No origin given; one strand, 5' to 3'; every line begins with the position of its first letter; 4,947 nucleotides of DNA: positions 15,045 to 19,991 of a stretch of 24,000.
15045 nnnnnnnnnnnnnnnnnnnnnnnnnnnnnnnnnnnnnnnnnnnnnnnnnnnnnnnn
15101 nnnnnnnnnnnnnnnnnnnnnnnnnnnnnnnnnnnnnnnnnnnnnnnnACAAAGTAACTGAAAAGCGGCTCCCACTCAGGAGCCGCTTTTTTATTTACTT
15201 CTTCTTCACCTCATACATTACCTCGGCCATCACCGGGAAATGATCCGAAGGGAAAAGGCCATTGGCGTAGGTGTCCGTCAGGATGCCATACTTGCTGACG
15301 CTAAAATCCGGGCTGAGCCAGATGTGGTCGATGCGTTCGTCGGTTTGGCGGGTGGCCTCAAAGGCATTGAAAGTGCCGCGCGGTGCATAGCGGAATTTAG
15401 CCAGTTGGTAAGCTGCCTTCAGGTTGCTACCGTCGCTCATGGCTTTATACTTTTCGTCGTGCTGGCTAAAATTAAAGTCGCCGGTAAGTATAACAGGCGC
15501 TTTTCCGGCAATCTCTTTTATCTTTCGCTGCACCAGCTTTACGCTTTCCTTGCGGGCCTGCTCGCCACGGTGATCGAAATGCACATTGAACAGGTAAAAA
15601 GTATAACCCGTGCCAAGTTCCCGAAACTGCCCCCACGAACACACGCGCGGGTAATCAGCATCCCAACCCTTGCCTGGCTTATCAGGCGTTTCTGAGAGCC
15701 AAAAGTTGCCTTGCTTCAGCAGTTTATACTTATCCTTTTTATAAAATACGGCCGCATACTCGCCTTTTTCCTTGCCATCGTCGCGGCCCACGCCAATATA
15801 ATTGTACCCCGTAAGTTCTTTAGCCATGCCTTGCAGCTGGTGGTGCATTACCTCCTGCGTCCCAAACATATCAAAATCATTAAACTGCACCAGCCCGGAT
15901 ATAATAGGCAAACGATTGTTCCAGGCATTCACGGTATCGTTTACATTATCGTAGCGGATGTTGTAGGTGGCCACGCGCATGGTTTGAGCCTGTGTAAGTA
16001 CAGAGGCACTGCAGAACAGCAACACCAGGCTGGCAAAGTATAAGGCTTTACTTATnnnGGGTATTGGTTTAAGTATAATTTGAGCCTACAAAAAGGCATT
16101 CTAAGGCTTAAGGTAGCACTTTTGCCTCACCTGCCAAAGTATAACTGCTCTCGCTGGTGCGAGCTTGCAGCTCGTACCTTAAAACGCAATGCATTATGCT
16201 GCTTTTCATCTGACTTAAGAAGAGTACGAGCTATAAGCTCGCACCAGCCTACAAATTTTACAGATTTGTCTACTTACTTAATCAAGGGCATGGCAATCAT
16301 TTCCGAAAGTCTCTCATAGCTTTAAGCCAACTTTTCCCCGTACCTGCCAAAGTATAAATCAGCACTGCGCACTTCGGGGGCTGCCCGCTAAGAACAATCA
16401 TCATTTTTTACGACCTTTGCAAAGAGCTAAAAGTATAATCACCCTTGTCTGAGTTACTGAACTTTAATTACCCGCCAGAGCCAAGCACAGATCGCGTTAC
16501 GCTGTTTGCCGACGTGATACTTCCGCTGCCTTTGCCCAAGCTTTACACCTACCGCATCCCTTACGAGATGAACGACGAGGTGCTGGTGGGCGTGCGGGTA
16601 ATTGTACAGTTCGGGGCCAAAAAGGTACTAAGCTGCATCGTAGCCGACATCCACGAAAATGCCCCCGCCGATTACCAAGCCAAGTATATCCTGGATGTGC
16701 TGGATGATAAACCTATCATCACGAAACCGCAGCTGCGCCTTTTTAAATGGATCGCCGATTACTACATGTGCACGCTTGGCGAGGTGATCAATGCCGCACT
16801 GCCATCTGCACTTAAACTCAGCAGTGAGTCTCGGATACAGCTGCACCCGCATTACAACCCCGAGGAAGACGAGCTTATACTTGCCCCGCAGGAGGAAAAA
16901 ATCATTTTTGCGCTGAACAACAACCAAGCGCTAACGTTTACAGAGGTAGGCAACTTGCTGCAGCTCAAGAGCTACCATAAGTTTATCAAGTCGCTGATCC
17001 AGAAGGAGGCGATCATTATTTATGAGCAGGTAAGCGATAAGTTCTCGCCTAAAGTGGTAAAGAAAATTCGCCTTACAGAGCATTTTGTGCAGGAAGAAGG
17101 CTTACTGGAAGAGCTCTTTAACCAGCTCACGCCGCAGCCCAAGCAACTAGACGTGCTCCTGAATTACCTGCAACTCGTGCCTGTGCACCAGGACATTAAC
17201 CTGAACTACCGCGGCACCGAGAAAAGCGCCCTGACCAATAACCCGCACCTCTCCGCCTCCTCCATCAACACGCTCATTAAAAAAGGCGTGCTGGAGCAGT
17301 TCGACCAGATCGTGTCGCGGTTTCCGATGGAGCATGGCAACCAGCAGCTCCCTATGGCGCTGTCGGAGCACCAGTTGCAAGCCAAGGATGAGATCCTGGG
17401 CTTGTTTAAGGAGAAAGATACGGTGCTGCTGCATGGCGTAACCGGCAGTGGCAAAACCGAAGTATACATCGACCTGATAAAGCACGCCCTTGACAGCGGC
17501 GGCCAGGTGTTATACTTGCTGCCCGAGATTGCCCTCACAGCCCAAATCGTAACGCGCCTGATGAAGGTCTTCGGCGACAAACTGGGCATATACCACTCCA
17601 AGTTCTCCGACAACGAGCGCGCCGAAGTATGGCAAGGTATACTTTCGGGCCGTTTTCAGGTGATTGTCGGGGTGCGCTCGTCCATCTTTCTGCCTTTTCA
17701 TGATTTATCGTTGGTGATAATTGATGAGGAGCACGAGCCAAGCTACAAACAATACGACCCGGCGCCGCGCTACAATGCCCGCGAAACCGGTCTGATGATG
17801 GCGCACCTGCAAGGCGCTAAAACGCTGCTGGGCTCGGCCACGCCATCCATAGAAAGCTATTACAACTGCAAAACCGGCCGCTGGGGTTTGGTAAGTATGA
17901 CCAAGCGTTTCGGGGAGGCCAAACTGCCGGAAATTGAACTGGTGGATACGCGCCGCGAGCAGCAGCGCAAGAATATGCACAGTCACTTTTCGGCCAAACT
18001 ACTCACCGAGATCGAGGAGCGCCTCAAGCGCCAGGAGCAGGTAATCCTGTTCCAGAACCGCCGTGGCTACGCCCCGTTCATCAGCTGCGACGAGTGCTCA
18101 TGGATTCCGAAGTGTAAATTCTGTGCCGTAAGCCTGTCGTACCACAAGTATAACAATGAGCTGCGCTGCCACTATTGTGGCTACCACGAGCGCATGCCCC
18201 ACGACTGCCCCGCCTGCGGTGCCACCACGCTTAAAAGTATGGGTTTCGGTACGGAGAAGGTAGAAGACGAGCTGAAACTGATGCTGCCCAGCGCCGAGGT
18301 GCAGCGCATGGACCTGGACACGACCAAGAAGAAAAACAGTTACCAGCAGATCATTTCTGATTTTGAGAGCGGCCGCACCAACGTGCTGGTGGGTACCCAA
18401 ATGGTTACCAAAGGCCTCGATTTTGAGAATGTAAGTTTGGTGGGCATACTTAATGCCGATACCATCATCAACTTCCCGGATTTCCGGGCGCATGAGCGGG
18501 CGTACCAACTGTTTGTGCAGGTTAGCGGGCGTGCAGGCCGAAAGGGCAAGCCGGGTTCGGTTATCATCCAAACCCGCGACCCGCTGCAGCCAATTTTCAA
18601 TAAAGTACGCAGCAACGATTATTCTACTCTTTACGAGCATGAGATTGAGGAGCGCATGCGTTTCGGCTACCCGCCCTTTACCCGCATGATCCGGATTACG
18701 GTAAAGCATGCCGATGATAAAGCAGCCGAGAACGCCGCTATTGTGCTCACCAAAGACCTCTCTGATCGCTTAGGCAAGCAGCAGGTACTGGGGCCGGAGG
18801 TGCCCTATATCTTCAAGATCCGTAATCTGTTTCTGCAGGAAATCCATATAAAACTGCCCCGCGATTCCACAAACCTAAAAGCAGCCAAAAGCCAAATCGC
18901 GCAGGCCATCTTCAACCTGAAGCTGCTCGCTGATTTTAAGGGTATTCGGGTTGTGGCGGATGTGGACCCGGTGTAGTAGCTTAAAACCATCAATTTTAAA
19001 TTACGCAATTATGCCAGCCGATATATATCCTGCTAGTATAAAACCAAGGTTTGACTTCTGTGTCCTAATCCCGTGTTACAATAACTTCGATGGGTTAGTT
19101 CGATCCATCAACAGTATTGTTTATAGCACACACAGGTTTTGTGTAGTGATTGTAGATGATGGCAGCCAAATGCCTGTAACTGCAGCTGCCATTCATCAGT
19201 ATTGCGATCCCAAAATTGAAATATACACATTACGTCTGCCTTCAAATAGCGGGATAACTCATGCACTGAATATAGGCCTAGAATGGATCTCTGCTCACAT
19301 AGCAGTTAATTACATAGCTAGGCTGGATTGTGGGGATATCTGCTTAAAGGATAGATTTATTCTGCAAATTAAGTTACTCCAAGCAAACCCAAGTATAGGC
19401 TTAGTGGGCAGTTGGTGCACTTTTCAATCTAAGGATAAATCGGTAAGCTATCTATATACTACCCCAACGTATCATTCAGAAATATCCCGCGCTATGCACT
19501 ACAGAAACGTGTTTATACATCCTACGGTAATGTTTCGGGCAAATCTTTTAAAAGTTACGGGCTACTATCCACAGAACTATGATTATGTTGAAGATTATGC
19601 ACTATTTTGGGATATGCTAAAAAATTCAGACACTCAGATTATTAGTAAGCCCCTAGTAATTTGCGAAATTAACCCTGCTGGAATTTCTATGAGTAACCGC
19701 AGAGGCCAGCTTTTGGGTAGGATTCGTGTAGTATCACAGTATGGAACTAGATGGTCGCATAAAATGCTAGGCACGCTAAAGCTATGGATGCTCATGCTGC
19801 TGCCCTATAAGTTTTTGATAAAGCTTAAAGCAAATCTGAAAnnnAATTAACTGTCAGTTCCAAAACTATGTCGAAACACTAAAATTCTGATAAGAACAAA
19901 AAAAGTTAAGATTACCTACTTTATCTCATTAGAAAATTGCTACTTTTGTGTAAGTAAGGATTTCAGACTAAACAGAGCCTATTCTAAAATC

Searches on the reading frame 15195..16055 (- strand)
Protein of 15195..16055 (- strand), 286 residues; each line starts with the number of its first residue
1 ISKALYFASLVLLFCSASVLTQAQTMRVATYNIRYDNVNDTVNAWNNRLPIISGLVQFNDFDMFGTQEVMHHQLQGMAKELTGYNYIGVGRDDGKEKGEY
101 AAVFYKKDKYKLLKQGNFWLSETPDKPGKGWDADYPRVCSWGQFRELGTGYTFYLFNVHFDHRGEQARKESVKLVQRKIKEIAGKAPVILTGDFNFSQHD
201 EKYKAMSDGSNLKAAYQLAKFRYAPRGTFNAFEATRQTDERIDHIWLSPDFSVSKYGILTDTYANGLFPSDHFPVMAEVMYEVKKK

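Call 8: search_protein_families(library=pfam, proteins=[window:15195-16055:-], max_evalue=0.01)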
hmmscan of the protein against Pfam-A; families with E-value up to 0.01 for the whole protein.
window:15195-16055:- (286 aa): 2 families
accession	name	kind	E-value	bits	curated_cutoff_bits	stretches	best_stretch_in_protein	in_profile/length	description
PF03372.29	Exo_endo_phos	-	2.5e-14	54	24.5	1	29-272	1-225/225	Endonuclease/Exonuclease/phosphatase family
PF14529.12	Exo_endo_phos_2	-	0.00023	21.5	27.4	1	171-275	17-116/117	Endonuclease-reverse transcriptase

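Call 9: search_protein_families(library=ncbifam, proteins=[window:15195-16055:-], max_evalue=0.01)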
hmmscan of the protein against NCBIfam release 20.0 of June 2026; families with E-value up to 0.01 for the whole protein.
window:15195-16055:- (286 aa): 3 families
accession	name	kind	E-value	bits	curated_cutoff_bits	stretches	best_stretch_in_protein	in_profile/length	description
TIGR00633.1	xth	equivalog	7.6e-06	25.6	99.05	0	27-201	2-157/255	exodeoxyribonuclease III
TIGR00195.1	exoDNase_III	equivalog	9.2e-06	25.5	182.55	0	42-202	8-155/254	exodeoxyribonuclease III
NF003842.0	PRK05421.1-4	equivalog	0.0017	17.8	144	0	166-281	159-257/259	endonuclease/exonuclease/phosphatase family protein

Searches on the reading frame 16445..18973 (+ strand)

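Call 8: search_protein_families(library=pfam, proteins=[window:16445-18973:+], max_evalue=0.01)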
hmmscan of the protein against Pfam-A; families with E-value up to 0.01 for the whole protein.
window:16445-18973:+ (843 aa): 8 families
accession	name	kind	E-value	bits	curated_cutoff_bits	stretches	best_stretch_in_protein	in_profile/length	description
PF17764.6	PriA_3primeBD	-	2e-29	101.7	22.7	1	23-120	1-96/96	3'DNA-binding domain (3'BD)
PF00270.35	DEAD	-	2.1e-19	70.3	26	1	308-470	2-162/167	DEAD/DEAH box helicase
PF00271.37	Helicase_C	-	1e-13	51.9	23.5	1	611-701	32-110/110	Helicase conserved C-terminal domain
PF04851.21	ResIII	-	8.1e-13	49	22.5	1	304-467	2-162/164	Type III restriction enzyme, res subunit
PF18319.7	Zn_ribbon_PriA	-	7e-11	42.3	26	1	557-583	1-27/27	PriA DNA helicase Cys-rich region (CRR) domain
PF18074.6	PriA_C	-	2.1e-10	41.7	26.9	1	744-842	1-95/95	Primosomal protein N C-terminal domain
PF22590.2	Cas3-like_C_2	-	0.002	18.8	27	0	627-700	45-104/106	CRISPR-associated nuclease/helicase Cas3, C-terminal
PF21349.2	RUBY_RBDX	-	0.0055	16.6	26.5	0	574-594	2-25/30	Rubrerythrin, rubredoxin-like domain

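Call 9: search_protein_families(library=ncbifam, proteins=[window:16445-18973:+], max_evalue=0.01)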
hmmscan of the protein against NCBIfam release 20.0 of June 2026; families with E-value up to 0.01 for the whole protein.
window:16445-18973:+ (843 aa): 38 families (the best 25 are shown)
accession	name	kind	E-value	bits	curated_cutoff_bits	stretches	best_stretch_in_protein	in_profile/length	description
NF004066.1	PRK05580.1-3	equivalog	6.6e-231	768.8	813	1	22-843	2-786/788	primosomal protein N'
NF004067.0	PRK05580.1-4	equivalog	6.6e-181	603.3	763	2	254-843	154-734/737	primosomal protein N'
TIGR00595.1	priA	equivalog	1.2e-175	585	230.35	1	328-843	1-509/509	replication restart helicase PriA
NF004070.0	PRK05580.2-2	equivalog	4.1e-169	564.1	921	2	258-842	149-725/729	primosomal protein N'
NF004068.0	PRK05580.1-5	equivalog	6.5e-168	560.3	1249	1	22-842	5-791/795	primosomal protein N'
NF004065.0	PRK05580.1-1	equivalog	2.6e-159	531.8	858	2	265-842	155-728/731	primosomal protein N'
NF004069.0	PRK05580.2-1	equivalog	1.5e-144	482.8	767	2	298-815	104-595/612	primosomal protein N'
NF004071.0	PRK05580.2-3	equivalog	1.9e-139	465.8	1105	2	259-804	155-699/735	primosomal protein N'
NF004072.0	PRK05580.2-4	equivalog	5e-135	451.3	1030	2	304-802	120-611/648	primosomal protein N'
NF011453.0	PRK14873.1-3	equivalog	4.4e-42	144.1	812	2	341-777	188-600/653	primosome assembly protein PriA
NF011452.0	PRK14873.1-2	equivalog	6.4e-42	143.6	980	2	345-754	219-617/708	primosomal protein N'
NF011455.0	PRK14873.1-5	equivalog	2.9e-36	125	969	2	350-753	187-586/675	primosomal protein N'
NF011454.0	PRK14873.1-4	equivalog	5.1e-34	117.6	951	2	344-784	164-587/651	primosomal protein N'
TIGR00643.1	recG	equivalog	2.1e-18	66.4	659.4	1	294-432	224-369/629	ATP-dependent DNA helicase RecG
NF008165.0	PRK10917.1-3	equivalog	1.5e-17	63.4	711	1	296-431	255-397/692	ATP-dependent DNA helicase RecG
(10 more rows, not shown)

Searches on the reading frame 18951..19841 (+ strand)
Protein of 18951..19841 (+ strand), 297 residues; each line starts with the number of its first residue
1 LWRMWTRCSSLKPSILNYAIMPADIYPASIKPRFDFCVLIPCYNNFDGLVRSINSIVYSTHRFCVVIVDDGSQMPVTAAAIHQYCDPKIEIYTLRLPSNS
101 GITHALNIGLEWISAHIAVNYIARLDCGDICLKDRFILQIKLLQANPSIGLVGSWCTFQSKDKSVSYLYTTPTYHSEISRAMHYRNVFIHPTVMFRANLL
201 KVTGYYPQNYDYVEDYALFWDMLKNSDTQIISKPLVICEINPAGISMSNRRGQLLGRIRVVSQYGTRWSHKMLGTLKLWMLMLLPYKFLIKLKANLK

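Call 8: search_protein_families(library=pfam, proteins=[window:18951-19841:+], max_evalue=0.01)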
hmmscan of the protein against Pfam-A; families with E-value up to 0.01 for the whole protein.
window:18951-19841:+ (297 aa): 2 families
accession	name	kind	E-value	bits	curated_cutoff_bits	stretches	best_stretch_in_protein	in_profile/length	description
PF00535.33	Glycos_transf_2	-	9.6e-16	58.6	23.3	1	37-191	1-154/168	Glycosyl transferase family 2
PF10111.15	Glyco_tranf_2_2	-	0.0018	18.3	27.3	1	59-221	26-198/276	Glycosyltransferase like family 2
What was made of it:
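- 18951..19844 (+): GT2 glycosyltransferase, first gene of the low-GC glycan cluster. It overlaps the end of priA. PF00535 (call 8).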

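Call 9: search_protein_families(library=ncbifam, proteins=[window:18951-19841:+], max_evalue=0.01)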
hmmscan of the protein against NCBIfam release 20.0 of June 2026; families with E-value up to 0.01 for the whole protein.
window:18951-19841:+ (297 aa): 9 families
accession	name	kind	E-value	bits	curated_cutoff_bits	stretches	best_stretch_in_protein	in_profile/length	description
NF053739.1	GlytfEpsEBac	equivalog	3e-13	49.4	450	1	38-218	5-181/265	glycosyltransferase EpsE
TIGR03965.1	mycofact_glyco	equivalog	4.1e-09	35.8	280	1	34-116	74-156/467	mycofactocin biosynthesis glycosyltransferase MftF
TIGR03937.1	PgaC_IcaA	equivalog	4.1e-08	32.6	422.3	1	37-239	48-249/407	poly-beta-1,6-N-acetyl-D-glucosamine synthase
NF047683.1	TeichurnBiosyTuaG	equivalog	6.5e-07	29.2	400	1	37-147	9-115/252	teichuronic acid biosynthesis protein TuaG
NF041875.1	EPS_EpsD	equivalog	6.3e-05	22.5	370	1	38-111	3-76/325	exopolysaccharide biosynthesis glycosyltransferase EpsD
TIGR01556.1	rhamnosyltran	subfamily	0.0013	18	200.55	1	62-156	21-112/281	rhamnosyltransferase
TIGR03111.1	glyc2_xrt_Gpos1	hypoth_equivalog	0.0048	15.7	363.95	1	36-149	51-162/439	TIGR03111 family XrtG-associated glycosyltransferase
TIGR04283.1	glyco_like_mftF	equivalog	0.0057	16.3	182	0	194-236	142-183/221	TIGR04283 family arsenosugar biosynthesis glycosyltransferase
TIGR04242.1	nodulat_NodC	equivalog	0.0063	15.5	550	1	24-111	40-128/395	chitooligosaccharide synthase NodC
